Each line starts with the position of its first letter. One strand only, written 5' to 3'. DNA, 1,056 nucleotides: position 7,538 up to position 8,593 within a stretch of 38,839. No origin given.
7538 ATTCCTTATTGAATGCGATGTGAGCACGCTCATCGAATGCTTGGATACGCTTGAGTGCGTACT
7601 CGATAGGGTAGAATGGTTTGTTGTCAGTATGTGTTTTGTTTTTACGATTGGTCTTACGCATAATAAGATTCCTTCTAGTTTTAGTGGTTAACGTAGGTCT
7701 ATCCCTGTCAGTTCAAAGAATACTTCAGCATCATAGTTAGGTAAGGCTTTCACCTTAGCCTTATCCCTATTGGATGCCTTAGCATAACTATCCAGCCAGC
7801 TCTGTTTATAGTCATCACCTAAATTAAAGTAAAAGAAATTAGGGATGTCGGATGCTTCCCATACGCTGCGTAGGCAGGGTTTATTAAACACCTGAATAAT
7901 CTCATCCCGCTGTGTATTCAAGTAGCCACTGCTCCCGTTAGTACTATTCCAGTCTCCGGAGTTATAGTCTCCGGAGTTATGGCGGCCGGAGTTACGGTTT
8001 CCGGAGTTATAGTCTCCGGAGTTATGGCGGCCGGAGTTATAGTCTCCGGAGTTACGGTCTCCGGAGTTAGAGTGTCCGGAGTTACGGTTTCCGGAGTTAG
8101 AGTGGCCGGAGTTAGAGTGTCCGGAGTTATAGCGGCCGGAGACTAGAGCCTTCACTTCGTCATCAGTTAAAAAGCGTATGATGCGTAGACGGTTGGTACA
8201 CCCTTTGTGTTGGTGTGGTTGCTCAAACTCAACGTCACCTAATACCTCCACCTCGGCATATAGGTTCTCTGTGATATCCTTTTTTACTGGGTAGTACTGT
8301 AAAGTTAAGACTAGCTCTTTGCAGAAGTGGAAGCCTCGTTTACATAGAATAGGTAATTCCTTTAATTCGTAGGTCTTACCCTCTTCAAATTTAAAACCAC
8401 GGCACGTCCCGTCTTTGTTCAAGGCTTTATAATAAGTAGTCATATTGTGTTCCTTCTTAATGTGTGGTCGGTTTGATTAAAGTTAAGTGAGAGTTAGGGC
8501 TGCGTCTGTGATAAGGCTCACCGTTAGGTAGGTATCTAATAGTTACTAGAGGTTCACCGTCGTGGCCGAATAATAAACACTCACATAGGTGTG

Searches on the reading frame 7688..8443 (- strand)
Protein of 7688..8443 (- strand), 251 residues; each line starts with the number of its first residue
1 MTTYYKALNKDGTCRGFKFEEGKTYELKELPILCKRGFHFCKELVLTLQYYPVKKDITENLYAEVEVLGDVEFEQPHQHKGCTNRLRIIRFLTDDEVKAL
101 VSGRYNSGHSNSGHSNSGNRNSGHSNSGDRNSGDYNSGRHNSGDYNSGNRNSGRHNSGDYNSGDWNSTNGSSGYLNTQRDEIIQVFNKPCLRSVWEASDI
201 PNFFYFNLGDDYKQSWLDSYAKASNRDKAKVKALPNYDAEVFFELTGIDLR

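Call 7: search_protein_families(library=pfam, proteins=[window:7688-8443:-], max_evalue=0.01)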
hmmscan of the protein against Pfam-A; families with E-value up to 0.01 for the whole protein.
window:7688-8443:- (251 aa): 2 families
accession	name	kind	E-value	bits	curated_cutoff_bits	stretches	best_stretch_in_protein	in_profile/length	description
PF24703.2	DUF7666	-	4.5e-21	75.6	27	1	4-97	3-92/95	Domain of unknown function (DUF7666)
PF01469.24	Pentapeptide_2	-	9.1e-13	48.3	26.4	2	131-168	2-39/40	Pentapeptide repeats (8 copies)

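Call 8: search_protein_families(library=phrogs, proteins=[window:7688-8443:-], max_evalue=0.001)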
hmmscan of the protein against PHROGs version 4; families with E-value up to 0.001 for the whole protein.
window:7688-8443:- (251 aa): 2 families
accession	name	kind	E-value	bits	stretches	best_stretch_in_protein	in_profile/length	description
phrog_14105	-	unknown function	4.8e-47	161.5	1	5-188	13-185/297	-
phrog_4433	-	unknown function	5.6e-10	40.1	1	3-173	14-181/312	-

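Call 52: search_protein_families(library=ncbifam, proteins=[window:7688-8443:-], max_evalue=0.001)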
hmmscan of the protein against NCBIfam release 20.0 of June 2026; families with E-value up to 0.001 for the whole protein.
window:7688-8443:- (251 aa): 0 families
